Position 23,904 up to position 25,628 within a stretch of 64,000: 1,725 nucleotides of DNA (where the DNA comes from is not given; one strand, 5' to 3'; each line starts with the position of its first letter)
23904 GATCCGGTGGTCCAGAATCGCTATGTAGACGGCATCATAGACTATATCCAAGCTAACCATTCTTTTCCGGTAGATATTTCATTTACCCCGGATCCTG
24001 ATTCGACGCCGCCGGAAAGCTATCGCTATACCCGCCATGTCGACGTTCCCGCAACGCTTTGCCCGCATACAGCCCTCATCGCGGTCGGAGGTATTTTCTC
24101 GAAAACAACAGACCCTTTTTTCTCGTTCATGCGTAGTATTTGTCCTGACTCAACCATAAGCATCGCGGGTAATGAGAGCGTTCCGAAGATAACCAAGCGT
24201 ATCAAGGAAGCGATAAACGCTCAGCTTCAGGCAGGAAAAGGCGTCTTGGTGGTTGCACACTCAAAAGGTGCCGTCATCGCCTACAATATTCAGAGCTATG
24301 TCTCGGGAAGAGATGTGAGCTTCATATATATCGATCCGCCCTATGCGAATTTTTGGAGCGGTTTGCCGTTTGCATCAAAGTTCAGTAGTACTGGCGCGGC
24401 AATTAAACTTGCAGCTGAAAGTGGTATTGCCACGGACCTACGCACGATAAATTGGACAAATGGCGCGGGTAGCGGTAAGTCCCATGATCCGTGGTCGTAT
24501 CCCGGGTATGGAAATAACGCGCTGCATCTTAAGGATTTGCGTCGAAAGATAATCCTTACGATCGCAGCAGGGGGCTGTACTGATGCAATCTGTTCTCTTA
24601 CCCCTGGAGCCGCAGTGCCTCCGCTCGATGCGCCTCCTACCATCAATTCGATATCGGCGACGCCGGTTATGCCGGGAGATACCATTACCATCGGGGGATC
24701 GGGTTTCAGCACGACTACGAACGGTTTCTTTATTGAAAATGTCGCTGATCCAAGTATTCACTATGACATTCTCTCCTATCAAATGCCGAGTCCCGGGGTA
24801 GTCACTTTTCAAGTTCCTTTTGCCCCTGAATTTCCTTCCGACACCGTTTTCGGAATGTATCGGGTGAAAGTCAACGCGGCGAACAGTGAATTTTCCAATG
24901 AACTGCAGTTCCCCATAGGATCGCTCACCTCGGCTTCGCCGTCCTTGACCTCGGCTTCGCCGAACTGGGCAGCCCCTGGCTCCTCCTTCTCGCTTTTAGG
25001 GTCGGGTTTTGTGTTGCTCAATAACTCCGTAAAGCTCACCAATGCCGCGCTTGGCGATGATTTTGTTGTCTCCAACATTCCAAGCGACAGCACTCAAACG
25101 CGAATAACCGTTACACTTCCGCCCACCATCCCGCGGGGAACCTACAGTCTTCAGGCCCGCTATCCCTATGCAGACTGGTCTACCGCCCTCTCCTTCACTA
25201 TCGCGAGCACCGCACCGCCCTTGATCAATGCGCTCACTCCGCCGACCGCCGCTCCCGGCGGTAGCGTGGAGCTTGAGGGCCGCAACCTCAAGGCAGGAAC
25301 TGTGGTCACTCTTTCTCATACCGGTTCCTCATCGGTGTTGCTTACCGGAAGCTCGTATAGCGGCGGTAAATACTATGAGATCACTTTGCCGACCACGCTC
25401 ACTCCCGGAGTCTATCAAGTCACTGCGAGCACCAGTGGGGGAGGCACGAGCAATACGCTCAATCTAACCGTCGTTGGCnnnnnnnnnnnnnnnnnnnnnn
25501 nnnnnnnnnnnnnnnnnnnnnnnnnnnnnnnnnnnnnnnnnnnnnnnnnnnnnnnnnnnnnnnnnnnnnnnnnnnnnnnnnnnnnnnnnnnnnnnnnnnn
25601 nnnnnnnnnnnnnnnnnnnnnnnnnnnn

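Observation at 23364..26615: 1084-aa surface protein combining a lipase-type serine-hydrolase domain with Ig/IPT repeats and an SH3b-like C-terminus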

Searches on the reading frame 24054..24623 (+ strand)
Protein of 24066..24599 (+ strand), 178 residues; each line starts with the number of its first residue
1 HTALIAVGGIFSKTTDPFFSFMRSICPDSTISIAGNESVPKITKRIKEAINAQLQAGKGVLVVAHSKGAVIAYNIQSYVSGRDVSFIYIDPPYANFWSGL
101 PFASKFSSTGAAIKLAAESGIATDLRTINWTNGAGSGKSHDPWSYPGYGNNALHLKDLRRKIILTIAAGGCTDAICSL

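Call 13: search_protein_families(library=pfam, proteins=[window:24066-24599:+], max_evalue=10)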
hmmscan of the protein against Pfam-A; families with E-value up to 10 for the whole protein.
seq(178 aa): 3 families
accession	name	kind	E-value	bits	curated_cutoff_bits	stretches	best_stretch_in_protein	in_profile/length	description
PF08237.17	PE-PPE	-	0.0043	17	21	1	33-78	24-69/228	PE-PPE domain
PF12697.13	Abhydrolase_6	-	0.034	15.2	26.3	1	51-111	59-101/217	Alpha/beta hydrolase family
PF00300.27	His_Phos_1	-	0.21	11.6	21.7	1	32-66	112-148/194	Histidine phosphatase superfamily (branch 1)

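Call 23: find_homologous_proteins(query=A1, max_evalue=0.01)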
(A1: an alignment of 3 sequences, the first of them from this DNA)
Query A1 (3 sequences) (177 aa, profile of the alignment): 2 proteins with E <= 0.01 among 4057 candidates.
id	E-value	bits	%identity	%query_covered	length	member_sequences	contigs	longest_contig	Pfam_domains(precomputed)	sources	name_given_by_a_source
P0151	3.7e-45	172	58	51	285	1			-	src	-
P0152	2.3e-26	110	31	91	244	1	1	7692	-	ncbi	-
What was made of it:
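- Tried and rejected: A second search with a 3-sequence profile gave two proteins (call 23).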

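Call 25: find_encoding_contigs(protein=P0152, flank=8000, max_places=5)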
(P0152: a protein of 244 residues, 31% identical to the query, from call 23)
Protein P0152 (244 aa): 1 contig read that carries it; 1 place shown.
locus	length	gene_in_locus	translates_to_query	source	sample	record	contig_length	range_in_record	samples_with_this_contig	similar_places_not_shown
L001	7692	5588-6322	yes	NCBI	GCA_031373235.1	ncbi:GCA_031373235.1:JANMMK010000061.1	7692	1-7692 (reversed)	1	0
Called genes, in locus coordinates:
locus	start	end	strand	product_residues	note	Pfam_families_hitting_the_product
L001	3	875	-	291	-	?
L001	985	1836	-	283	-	PF00188:CAP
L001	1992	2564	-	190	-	PF01596:Methyltransf_3, PF13578:Methyltransf_24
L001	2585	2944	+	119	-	PF01219:DAGK_prokar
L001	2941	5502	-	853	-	PF13506:Glyco_transf_21, PF00535:Glycos_transf_2, PF13641:Glyco_tranf_2_3, PF13632:Glyco_trans_2_3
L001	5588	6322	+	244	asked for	-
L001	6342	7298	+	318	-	-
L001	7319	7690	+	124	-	?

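Call 28: find_related_loci(query=A1, collection=genome_contigs, flank=6000)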
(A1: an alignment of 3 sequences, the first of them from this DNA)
Query A1 (177 aa) in genome_contigs; peptide patterns used: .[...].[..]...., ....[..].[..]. (x = any residue, [..] = any of these).
600 stretches matched a pattern (row limit reached: there are more); 2 encode a relative of the query (tblastn E <= 1e-3); 2 distinct loci.
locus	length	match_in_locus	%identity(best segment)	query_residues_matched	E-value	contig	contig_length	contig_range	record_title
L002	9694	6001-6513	49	3-171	8e-48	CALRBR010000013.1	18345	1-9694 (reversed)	MAG: Candidatus Taylorbacteria bacterium isolate AH-24oct19-230 genome assembly, contig: AH-24oct19-C6785, whole genome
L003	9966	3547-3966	41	3-142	2e-26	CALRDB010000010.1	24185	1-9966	MAG: Candidatus Nomurabacteria bacterium isolate MaH-04nov19-108 genome assembly, contig: MaH-04nov19-C5145, whole genom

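Call 29: find_related_loci(query=A1, collection=metagenome_contigs, flank=6000)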
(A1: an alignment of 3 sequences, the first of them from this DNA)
Query A1 (177 aa) in metagenome_contigs; peptide patterns used: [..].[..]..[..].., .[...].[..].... (x = any residue, [..] = any of these).
600 stretches matched a pattern (row limit reached: there are more); 2 encode a relative of the query (tblastn E <= 1e-3); 2 distinct loci.
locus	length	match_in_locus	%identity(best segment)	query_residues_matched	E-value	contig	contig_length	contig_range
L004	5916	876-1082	29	61-120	8e-7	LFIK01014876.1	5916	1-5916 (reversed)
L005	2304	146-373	27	35-113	9e-7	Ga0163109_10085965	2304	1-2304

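Call 33: predict_structure(alignment_id=A2)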
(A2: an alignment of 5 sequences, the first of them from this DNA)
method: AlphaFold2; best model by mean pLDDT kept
length: 190 residues; sequences in the alignment: 5
mean_pLDDT: 60.4   pTM: 0.63
mean pLDDT of the five models: 60.4, 53.3, 52.6, 44.9, 42.6
residues with pLDDT >= 90: 3; 70-90: 73; 50-70: 44; < 50: 70
segments of 3 or more residues with pLDDT < 50: 1-3, 96-143, 173-190
pLDDT, mean of each block of 10 residues (from residue 1): 69 76 75 79 81 88 80 74 75 53 37 42 38 40 50 59 63 41 31
secondary structure, 60 per line:
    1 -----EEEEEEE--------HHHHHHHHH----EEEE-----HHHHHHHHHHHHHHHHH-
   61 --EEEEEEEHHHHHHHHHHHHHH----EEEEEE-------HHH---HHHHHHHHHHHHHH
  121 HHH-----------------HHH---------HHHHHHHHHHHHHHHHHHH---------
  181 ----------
elements in order: E6-12 H21-29 E34-37 H43-59 E63-69 H70-83 E88-93 H107-123 H153-171
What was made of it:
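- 24261..24263 (+): Codon of Ser300, the predicted nucleophile. It is the first residue of the helix after strand 63-69 of the model (call 33).
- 24333..24335 (+): Codon of Asp324, the candidate catalytic acid at the C-terminus of beta6. It directly follows strand 88-93 of the model (call 33).
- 24483..24485 (+): Codon of His374, the candidate catalytic base. It lies in a low-confidence loop of the model (call 33).
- On alpha/beta-hydrolase fold superfamily (serine hydrolases): The AF2 model shows alternating strands and helices: E6-12, H21-29, E34-37, H43-59, E63-69, H70-83, E88-93, H107-123, H153-171 (call 33). A-H-S300-K-G-A. Ser is the first helix residue after strand 63-69, in blocks of pLDDT 80-88 (call 33). 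The loop has pLDDT below 50 and no beta8 is predicted (call 33).
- Ser is the first residue of the helix after strand 63-69, and Asp immediately follows strand 88-93 (call 33). The triad geometry is therefore untested (call 33). The catalytic geometry is unverified (call 33).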

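Call 39: find_homologous_proteins(query=A3, max_evalue=1)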
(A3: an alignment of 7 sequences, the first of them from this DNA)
Query A3 (7 sequences) (190 aa, profile of the alignment): 1 proteins with E <= 1 among 2548 candidates.
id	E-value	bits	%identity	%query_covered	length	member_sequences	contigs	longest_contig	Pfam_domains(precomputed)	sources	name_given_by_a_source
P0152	9.6e-69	249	31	85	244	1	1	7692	-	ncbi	-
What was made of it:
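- Tried and rejected: A third with seven sequences returned only P0152, already found by the second search (call 39).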

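Call 49: search_solved_structures(query=A3, max_evalue=10, show_alignments=4)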
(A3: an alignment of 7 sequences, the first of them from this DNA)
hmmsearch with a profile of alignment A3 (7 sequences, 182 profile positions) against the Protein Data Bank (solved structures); distinct sequences matched with E-value up to 10: 8.
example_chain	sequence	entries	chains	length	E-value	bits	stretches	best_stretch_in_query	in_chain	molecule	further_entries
4l0c_A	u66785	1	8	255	0.2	14.5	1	58-128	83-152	Deformylase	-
2lae_A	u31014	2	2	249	1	12.1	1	36-115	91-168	Lipoprotein 34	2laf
8spr_C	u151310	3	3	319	1.6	11.5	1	36-115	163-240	Outer membrane protein assembly factor BamC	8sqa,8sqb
8q0g_C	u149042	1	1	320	1.6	11.5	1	36-115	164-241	Outer membrane protein assembly factor BamC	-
28jl_C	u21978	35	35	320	1.6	11.5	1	36-115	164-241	Outer membrane protein assembly factor BamC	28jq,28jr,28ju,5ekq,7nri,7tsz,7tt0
8qpu_C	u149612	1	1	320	1.6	11.5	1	36-115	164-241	Outer membrane protein assembly factor BamC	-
3tgo_C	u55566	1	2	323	1.6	11.5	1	36-115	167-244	Lipoprotein 34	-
6msp_A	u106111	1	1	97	2.3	11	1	36-77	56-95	De novo Designed Protein Foldit3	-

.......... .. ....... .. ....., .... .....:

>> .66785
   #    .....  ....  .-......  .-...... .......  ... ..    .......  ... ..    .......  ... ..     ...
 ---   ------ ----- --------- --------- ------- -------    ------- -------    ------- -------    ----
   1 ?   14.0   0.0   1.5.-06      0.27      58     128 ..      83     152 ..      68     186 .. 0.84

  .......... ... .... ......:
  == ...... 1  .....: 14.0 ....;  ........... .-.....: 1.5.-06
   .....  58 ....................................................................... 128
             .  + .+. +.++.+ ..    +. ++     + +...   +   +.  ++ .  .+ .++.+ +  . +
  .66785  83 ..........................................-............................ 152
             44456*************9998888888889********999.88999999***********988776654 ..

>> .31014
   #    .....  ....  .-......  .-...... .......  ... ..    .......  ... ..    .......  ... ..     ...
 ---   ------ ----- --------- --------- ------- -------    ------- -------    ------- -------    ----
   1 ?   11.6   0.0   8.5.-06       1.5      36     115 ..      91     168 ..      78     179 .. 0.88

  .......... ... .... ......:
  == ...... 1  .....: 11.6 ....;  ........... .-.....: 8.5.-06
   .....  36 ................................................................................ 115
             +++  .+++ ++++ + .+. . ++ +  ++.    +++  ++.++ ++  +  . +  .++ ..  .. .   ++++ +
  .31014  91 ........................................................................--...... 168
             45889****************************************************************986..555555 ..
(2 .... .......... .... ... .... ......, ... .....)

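Call 56: search_protein_families(library=pfam, alignment_id=A3, max_evalue=1)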
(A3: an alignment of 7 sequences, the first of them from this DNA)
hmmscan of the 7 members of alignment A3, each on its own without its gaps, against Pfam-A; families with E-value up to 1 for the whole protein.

A. member 1, seq(190 aa): 3 families
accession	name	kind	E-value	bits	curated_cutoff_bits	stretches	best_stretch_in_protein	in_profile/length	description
PF08237.17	PE-PPE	-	0.0048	16.8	21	1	37-82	24-69/228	PE-PPE domain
PF12697.13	Abhydrolase_6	-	0.037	15.1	26.3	1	55-115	59-101/217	Alpha/beta hydrolase family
PF00300.27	His_Phos_1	-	0.24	11.5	21.7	1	36-70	112-148/194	Histidine phosphatase superfamily (branch 1)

B. families by the number of members that match (of 7 scanned): 12 families
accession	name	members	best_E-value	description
PF12697.13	Abhydrolase_6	5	0.00054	Alpha/beta hydrolase family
PF12221.13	HflK_N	3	0.0083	Bacterial membrane protein N terminal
PF08237.17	PE-PPE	2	0.0048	PE-PPE domain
PF02086.21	MethyltransfD12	2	0.24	D12 class N6 adenine-specific DNA methyltransferase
PF03602.21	Cons_hypoth95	1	0.15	Conserved hypothetical protein 95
PF02563.21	Poly_export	1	0.18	Polysaccharide biosynthesis/export protein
PF00300.27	His_Phos_1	1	0.24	Histidine phosphatase superfamily (branch 1)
PF06148.17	COG2_N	1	0.25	COG2 N-terminal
PF06821.19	Ser_hydrolase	1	0.27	Serine hydrolase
PF10230.15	LIDHydrolase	1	0.28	Lipid-droplet associated hydrolase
PF12146.15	Hydrolase_4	1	0.28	Serine aminopeptidase, S33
PF08288.18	PIGA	1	0.31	PIGA (GPI anchor biosynthesis)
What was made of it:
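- On alpha/beta-hydrolase fold superfamily (serine hydrolases): Of the 6 copies that span the nucleophile elbow, 5 hit Abhydrolase_6 below threshold, best E 5e-4 (call 56).
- Closest known: Minimal lid-less alpha/beta hydrolases: XCC1541. Different: Only one of the seven copies gives even a weak Pfam Ser_hydrolase hit (E 0.27; call 56).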

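Call 71: search_protein_families(library=pfam, proteins=[P0155, L003:100-7785:+, L001:6342-7295:+], max_evalue=0.01)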
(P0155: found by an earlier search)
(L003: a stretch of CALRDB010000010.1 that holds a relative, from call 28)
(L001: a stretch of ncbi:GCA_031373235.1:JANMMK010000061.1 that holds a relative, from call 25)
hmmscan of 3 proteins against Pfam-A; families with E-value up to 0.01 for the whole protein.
P0155 (1344 aa): 0 families

L003:100-7785:+ (2562 aa): 2 families
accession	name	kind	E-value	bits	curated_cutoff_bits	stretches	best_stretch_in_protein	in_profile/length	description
PF12697.13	Abhydrolase_6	-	1.1e-05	26.7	26.3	0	1193-1244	63-100/217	Alpha/beta hydrolase family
PF07705.17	CARDB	-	1.3e-05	25.8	22.7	1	2341-2425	20-98/101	CARDB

L001:6342-7295:+ (318 aa): 0 families
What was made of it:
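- Sequence support: sub-threshold Abhydrolase_6 hits in 5 of the 6 copies that span the nucleophile elbow, and the two-copy protein just reaches the Pfam cutoff (calls 56, 71).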

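Call 72: fold_search(model_id=the predicted structure, library=pdb)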
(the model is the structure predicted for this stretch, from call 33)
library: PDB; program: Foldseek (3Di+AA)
matches with E <= 10: 1461; with E <= 0.001: 3
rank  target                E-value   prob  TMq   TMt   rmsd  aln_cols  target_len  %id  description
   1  2lip                  4.8e-04  0.99  0.35  0.23  14.7       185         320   14  PSEUDOMONAS LIPASE OPEN CONFORMATION (released 1997-03-12)
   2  8g49                  8.5e-04  0.97  0.34  0.25  16.8       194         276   13  FphE, Staphylococcus aureus fluorophosphonate-binding serine hydrolases E, Oxadiazolone compound 3 bound (released 2024-02-21)
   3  1qge_D                8.5e-04  0.96  0.35  0.32  13.9       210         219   14  NEW CRYSTAL FORM OF PSEUDOMONAS GLUMAE (FORMERLY CHROMOBACTERIUM VISCOSUM ATCC 6918) LIPASE (released 1999-05-06)
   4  8g48                  1.1e-03  0.97  0.34  0.25  16.7       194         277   14  FphE, Staphylococcus aureus fluorophosphonate-binding serine hydrolases E, dimeric apo form (released 2024-02-21)
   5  7cof                  1.2e-03  0.98  0.37  0.24  14.7       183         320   12  Cholesterol esterase from Burkholderia stabilis (orthorhombic crystal form) (released 2020-12-16)
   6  9com_A                1.5e-03  0.96  0.34  0.25  16.9       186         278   11  FphE, Staphylococcus aureus fluorophosphonate-binding serine hydrolases E, unbound dimer crystal form 5 (released 2025-08-06)
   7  8uix_A                1.7e-03  0.89  0.34  0.25  19.1       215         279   13  FphE, Staphylococcus aureus fluorophosphonate-binding serine hydrolases E, boronic acid-based compound Y43 bound (released 2024-10-23)
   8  1ys1                  2.2e-03  0.96  0.35  0.23  14.6       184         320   14  Burkholderia cepacia lipase complexed with hexylphosphonic acid (R)-2-methyl-3-phenylpropyl ester (released 2005-05-17)
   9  6fw5_C                2.3e-03  0.98  0.43  0.40  10.8       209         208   15  TesA a major thioesterase from Mycobacterium tuberculosis (released 2018-10-24)
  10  4lip_D                2.6e-03  0.94  0.38  0.25  14.3       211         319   13  PSEUDOMONAS LIPASE COMPLEXED WITH RC-(RP, SP)-DIBUTYLCARBAMOYLGLYCERO-3-O-BUTYLPHOSPHONATE (released 1998-08-19)
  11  3lfh_A                3.6e-03  1.00  0.35  0.49  11.9       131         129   11  Crystal structure of manxA from Thermoanaerobacter tengcongensis (released 2010-12-08)
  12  3gdw_A                3.9e-03  0.97  0.33  0.45  11.7       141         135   13  Crystal structure of sigma-54 interaction domain protein from Enterococcus faecalis (released 2009-03-10)
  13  2es4_B                4.1e-03  0.89  0.37  0.24  14.1       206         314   13  Crystal structure of the Burkholderia glumae lipase-specific foldase in complex with its cognate lipase (released 2006-03-07)
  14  3dlt                  4.4e-03  0.77  0.30  0.26  15.0       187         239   16  Snapshots of esterase D from lactobacillus rhamnosus: Insights into a rotation driven catalytic mechanism (released 2009-06-30)
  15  3bdv_B                5.0e-03  1.00  0.40  0.41   2.6        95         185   13  Crystal structure of a putative yden-like hydrolase (eca3091) from pectobacterium atrosepticum scri1043 at 1.66 A reso (released 2007-11-27)
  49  3bdv_A                1.7e-02  1.00  0.41  0.41   2.6        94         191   13  Crystal structure of a putative yden-like hydrolase (eca3091) from pectobacterium atrosepticum scri1043 at 1.66 A reso (released 2007-11-27)
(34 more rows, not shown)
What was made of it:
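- Closest known: Minimal lid-less alpha/beta hydrolases: XCC1541. Same: Foldseek superposes the first ~95 residues on 3bdv at 2.6 A (call 72).
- Foldseek's top hits are lipases and serine hydrolases, but weak (call 72). Foldseek TM-scores are low (0.35-0.43) and include some non-hydrolase Rossmann-like hits (call 72).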

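Call 74: search_protein_families(library=ncbifam, alignment_id=A3, max_evalue=1)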
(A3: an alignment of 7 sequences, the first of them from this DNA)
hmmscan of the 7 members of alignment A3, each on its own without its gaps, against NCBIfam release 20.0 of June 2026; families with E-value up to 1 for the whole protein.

A. member 1, seq(190 aa): 2 families
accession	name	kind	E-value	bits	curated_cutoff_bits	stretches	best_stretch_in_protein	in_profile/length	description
TIGR03162.1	ribazole_cobC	equivalog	0.0099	15.3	162.9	1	35-70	109-145/176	alpha-ribazole phosphatase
NF010718.0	PRK14120.1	equivalog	0.19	11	366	1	41-71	155-185/249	phosphoglyceromutase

B. families by the number of members that match (of 7 scanned): 3 families
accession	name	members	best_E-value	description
TIGR03162.1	ribazole_cobC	1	0.0099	alpha-ribazole phosphatase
NF010718.0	PRK14120.1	1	0.19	phosphoglyceromutase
TIGR00095.1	TIGR00095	1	0.19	16S rRNA (guanine(966)-N(2))-methyltransferase RsmD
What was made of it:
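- The module has no lid or cap and no recognisable substrate-binding insertion, and there is no significant similarity to any specific family (calls 56, 74).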

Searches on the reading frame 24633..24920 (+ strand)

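Call 13: search_protein_families(library=pfam, proteins=[window:24633-24920:+], max_evalue=10)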
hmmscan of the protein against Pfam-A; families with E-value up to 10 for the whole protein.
seq(96 aa): 1 family
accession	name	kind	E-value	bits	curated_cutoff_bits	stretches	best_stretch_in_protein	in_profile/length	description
PF01833.30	TIG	-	0.0023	18.3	20.9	1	2-93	1-82/84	IPT/TIG domain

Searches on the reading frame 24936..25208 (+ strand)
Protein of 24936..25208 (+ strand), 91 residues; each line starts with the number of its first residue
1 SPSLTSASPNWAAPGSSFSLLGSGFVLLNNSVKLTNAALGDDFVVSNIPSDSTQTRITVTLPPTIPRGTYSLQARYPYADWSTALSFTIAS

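Call 13: search_protein_families(library=pfam, proteins=[window:24936-25208:+], max_evalue=10)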
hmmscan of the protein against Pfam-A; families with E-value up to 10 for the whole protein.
seq(91 aa): 2 families
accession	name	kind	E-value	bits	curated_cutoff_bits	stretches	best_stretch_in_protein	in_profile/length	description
PF01833.30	TIG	-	0.00019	21.8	20.9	1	2-88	1-83/84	IPT/TIG domain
PF19271.4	Nis1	-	0.13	13.3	27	1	36-77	50-95/114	Nis1 family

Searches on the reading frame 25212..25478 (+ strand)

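Call 13: search_protein_families(library=pfam, proteins=[window:25212-25478:+], max_evalue=10)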
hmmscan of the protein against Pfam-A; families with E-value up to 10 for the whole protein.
seq(89 aa): 1 family
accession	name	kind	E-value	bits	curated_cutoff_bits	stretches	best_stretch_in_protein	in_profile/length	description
PF14734.12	DUF4469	-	0.029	14.7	22.6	1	14-83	17-93/101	Domain of unknown function (DUF4469) with IG-like fold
